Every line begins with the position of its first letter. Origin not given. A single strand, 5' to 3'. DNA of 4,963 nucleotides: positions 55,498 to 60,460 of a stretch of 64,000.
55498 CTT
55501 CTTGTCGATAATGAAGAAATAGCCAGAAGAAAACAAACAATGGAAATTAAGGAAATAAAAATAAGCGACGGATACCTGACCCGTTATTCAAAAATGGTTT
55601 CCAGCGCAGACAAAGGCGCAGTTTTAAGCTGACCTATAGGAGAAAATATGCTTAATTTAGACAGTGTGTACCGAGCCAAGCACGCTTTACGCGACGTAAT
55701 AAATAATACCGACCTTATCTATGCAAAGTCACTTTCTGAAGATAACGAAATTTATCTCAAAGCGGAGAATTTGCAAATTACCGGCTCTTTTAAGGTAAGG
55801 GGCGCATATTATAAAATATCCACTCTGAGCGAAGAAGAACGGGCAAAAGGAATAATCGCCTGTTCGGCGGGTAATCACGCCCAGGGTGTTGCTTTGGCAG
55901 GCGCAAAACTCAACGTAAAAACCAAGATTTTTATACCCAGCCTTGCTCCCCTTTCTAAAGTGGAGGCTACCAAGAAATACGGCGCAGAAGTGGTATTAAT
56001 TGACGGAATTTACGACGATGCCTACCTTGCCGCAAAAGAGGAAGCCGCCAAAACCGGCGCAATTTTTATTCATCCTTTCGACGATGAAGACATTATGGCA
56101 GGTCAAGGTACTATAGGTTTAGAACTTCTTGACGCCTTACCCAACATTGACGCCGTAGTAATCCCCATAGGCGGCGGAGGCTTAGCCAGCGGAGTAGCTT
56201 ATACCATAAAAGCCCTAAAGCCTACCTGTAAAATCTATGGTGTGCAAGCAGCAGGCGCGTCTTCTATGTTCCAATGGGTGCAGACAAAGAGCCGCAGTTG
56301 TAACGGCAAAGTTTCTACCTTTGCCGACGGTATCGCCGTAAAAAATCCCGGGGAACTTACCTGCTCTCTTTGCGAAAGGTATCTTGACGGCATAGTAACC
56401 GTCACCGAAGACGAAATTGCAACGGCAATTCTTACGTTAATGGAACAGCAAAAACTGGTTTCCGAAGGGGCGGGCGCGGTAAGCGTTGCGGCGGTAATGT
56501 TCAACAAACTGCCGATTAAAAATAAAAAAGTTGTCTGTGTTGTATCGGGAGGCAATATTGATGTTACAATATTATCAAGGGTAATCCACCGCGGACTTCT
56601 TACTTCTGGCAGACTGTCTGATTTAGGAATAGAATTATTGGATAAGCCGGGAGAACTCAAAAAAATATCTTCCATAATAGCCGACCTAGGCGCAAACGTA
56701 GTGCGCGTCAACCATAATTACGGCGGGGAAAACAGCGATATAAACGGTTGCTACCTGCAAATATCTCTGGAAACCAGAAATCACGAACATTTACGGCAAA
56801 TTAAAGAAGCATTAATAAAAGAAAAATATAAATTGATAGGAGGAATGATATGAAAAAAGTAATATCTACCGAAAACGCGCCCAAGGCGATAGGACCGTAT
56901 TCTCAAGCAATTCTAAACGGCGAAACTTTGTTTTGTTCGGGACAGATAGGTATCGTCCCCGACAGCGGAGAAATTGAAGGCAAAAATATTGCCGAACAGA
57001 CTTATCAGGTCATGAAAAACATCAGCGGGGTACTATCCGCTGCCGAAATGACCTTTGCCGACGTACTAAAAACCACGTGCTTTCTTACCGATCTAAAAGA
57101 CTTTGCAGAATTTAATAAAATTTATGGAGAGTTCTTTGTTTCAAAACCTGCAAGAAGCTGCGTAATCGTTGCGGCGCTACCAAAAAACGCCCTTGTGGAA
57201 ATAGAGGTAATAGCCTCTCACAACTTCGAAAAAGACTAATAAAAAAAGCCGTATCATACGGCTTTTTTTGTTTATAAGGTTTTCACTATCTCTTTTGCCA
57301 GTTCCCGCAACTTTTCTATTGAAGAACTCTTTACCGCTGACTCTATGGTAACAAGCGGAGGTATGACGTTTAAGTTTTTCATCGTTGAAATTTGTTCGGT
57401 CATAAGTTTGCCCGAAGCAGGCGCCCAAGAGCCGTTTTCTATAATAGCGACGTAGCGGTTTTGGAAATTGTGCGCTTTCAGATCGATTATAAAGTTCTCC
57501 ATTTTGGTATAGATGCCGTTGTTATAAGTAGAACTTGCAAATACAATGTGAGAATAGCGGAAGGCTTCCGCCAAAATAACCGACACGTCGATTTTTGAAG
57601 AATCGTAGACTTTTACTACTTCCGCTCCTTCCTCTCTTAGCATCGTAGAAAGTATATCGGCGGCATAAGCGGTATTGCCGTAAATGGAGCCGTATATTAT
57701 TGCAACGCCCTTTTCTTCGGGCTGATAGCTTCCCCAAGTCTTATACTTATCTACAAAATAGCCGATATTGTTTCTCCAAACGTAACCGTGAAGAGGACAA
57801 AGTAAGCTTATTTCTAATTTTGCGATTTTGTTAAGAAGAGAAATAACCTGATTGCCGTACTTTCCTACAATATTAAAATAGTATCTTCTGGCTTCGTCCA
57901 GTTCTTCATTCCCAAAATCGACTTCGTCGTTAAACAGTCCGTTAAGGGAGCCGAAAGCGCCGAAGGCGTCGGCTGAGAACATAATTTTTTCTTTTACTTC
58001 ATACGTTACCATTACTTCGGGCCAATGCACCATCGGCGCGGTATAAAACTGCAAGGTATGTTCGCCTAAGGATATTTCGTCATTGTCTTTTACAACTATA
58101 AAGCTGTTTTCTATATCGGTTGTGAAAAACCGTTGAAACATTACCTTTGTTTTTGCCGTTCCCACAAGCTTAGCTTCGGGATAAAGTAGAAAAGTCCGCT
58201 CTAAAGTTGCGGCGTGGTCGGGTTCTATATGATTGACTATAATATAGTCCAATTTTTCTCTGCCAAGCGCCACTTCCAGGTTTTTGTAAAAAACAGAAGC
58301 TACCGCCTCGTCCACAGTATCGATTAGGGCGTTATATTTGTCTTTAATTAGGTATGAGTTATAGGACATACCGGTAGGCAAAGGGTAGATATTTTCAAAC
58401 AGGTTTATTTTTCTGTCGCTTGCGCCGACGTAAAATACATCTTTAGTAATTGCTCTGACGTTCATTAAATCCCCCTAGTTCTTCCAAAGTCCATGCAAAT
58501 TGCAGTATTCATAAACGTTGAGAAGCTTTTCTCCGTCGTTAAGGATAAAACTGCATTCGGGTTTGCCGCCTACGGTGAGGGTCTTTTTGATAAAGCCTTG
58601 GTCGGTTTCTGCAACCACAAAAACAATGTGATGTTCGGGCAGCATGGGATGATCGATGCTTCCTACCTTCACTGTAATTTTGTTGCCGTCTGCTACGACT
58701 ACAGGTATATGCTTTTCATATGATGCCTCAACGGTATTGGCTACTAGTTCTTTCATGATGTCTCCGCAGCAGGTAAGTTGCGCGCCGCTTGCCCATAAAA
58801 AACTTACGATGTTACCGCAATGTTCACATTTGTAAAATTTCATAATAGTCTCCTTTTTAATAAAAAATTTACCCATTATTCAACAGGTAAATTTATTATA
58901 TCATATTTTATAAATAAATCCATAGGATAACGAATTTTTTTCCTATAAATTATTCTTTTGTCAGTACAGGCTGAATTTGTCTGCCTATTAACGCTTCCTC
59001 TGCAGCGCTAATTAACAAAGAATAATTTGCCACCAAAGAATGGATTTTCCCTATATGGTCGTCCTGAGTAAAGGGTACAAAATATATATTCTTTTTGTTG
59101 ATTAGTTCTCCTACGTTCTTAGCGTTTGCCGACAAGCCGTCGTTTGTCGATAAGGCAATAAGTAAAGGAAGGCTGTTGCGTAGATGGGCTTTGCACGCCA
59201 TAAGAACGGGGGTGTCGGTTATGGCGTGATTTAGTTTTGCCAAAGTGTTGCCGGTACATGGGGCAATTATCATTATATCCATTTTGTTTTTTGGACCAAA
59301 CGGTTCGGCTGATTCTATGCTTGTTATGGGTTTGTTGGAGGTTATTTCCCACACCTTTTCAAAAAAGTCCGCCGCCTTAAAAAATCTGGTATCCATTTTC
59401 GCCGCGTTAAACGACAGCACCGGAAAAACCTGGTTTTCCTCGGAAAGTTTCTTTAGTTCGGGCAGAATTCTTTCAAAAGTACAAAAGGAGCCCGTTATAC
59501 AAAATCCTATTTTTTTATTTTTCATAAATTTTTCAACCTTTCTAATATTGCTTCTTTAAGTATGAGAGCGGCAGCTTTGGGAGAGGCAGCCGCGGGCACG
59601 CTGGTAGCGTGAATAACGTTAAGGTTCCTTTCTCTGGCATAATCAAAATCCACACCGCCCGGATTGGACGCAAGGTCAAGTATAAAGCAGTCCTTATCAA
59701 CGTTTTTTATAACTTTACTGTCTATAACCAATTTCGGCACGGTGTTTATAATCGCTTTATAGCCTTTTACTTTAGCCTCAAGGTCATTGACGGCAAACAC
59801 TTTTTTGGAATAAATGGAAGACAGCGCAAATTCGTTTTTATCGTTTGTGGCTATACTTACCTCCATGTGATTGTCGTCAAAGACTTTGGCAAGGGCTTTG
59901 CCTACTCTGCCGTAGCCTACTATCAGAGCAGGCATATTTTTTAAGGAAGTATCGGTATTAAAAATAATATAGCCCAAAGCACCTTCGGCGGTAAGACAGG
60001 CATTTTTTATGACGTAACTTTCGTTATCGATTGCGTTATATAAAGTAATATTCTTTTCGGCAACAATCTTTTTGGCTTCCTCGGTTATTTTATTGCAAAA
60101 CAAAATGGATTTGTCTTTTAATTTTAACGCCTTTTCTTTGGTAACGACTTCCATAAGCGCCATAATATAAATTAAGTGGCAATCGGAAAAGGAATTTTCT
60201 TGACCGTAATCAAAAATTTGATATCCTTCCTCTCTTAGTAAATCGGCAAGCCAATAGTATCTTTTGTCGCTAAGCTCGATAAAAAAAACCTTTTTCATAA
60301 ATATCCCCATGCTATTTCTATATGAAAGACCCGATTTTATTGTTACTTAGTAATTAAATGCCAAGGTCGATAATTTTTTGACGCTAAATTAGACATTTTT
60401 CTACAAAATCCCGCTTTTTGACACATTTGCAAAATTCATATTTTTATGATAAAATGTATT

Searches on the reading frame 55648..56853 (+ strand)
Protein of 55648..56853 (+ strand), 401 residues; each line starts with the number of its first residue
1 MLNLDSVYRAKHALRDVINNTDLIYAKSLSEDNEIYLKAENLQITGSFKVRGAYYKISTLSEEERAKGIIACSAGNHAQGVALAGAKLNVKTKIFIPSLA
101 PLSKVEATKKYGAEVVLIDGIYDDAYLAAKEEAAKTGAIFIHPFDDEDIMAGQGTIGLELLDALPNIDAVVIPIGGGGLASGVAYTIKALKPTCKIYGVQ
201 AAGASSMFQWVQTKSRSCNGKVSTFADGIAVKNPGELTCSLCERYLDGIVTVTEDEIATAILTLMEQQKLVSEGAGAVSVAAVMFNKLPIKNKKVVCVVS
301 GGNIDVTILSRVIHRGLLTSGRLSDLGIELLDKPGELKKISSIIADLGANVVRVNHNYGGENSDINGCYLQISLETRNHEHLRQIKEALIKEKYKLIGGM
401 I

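Call 7: search_protein_families(library=pfam, proteins=[window:55648-56853:+])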
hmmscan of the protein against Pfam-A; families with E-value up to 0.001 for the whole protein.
window:55648-56853:+ (401 aa): 3 families
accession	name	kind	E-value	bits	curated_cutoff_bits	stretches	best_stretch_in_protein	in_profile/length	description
PF00291.31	PALP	-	6.8e-82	275.5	35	1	16-301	3-295/295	Pyridoxal-phosphate dependent enzyme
PF13291.12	ACT_4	-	1.6e-05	25.9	27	1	325-389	8-69/80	ACT domain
PF01842.31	ACT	-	9.8e-05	22.5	27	1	326-356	3-33/66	ACT domain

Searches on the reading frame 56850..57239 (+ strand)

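Call 7: search_protein_families(library=pfam, proteins=[window:56850-57239:+])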
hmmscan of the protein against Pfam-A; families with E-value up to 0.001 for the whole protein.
window:56850-57239:+ (129 aa): 1 family
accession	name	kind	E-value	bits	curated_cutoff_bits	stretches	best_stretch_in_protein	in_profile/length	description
PF01042.26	Ribonuc_L-PSP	-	6.5e-41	139.6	27.3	1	7-123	1-120/121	Endoribonuclease L-PSP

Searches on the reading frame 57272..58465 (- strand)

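Call 36: search_protein_families(library=ncbifam, proteins=[window:57272-58465:-], max_evalue=1e-10)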
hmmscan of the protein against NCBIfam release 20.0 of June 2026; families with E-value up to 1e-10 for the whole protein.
window:57272-58465:- (397 aa): 4 families
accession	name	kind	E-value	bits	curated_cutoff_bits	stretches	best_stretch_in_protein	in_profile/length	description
NF008887.0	PRK11921.1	equivalog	3.8e-72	243.3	635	1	6-395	5-393/396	anaerobic nitric oxide reductase flavorubredoxin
NF003954.0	PRK05452.1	equivalog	7.6e-61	206.5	711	1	6-351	5-352/479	anaerobic nitric oxide reductase flavorubredoxin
NF000059.1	tet_redox_37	exception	7e-15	55.7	225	1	194-269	3-77/108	tetracycline resistance NADPH-dependent oxidoreductase Tet(37)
TIGR01753.1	flav_short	equivalog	1.7e-12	48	123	1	254-393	1-139/140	flavodoxin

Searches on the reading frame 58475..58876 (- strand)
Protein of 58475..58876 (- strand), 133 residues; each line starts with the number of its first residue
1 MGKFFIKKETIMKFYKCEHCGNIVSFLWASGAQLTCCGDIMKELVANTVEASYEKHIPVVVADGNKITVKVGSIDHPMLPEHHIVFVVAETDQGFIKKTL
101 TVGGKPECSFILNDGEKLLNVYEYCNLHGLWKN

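Call 56: search_protein_families(library=pfam, proteins=[window:58475-58876:-], max_evalue=0.00001)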
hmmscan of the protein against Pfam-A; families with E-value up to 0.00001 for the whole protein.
window:58475-58876:- (133 aa): 2 families
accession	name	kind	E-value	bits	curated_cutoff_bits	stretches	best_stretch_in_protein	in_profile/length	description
PF01880.24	Desulfoferrodox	-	1.7e-17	64.2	22.2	1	50-133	3-97/98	Desulfoferrodoxin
PF06397.17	Desulfoferrod_N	-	2.5e-11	43.5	23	1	12-43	4-35/36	Desulfoferrodoxin, N-terminal domain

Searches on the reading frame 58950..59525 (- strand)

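Call 56: search_protein_families(library=pfam, proteins=[window:58950-59525:-], max_evalue=0.00001)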
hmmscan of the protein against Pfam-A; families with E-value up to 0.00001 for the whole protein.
window:58950-59525:- (191 aa): 1 family
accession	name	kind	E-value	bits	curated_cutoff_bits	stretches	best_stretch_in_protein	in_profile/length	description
PF02441.25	Flavoprotein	-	6.5e-27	94.5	22.7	1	4-185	1-160/162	Flavoprotein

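Call 57: search_protein_families(library=ncbifam, proteins=[window:58950-59525:-], max_evalue=0.00001)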
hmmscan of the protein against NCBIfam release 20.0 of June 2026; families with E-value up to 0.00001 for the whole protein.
window:58950-59525:- (191 aa): 4 families
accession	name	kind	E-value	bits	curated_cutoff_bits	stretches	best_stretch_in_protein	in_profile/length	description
NF006161.0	PRK08305.1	equivalog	6.4e-81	270.7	156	1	1-190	3-193/196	dipicolinate synthase subunit B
TIGR02852.1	spore_dpaB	equivalog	1.4e-73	246.2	229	1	4-188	1-186/187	dipicolinate synthase subunit B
TIGR00521.1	coaBC_dfp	equivalog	1.5e-09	37.4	219.7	1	2-150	2-147/392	bifunctional phosphopantothenoylcysteine decarboxylase/phosphopantothenate--cysteine ligase CoaBC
TIGR02699.1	archaeo_AfpA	hypoth_equivalog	3.5e-07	29.9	192.45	1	6-125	2-122/174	archaeoflavoprotein AfpA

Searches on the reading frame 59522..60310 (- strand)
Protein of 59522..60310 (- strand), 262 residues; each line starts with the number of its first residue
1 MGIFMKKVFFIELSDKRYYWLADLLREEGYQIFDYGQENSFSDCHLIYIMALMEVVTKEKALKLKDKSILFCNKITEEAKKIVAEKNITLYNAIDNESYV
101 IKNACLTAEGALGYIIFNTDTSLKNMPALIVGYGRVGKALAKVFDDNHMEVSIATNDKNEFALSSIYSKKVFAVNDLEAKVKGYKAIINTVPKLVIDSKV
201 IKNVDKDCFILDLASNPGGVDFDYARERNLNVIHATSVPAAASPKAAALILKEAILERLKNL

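Call 56: search_protein_families(library=pfam, proteins=[window:59522-60310:-], max_evalue=0.00001)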
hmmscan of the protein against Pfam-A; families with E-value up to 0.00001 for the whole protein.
window:59522-60310:- (262 aa): 0 families

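Call 57: search_protein_families(library=ncbifam, proteins=[window:59522-60310:-], max_evalue=0.00001)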
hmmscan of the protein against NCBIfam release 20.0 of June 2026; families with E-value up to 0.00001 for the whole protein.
window:59522-60310:- (262 aa): 2 families
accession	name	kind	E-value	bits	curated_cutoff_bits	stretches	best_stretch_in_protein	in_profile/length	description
NF006162.0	PRK08306.1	equivalog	2.3e-49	168.3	261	1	56-260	85-289/297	dipicolinate synthase subunit DpsA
TIGR02853.1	spore_dpaA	equivalog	3.4e-38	131.5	319.65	1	55-257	81-283/287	dipicolinic acid synthetase subunit A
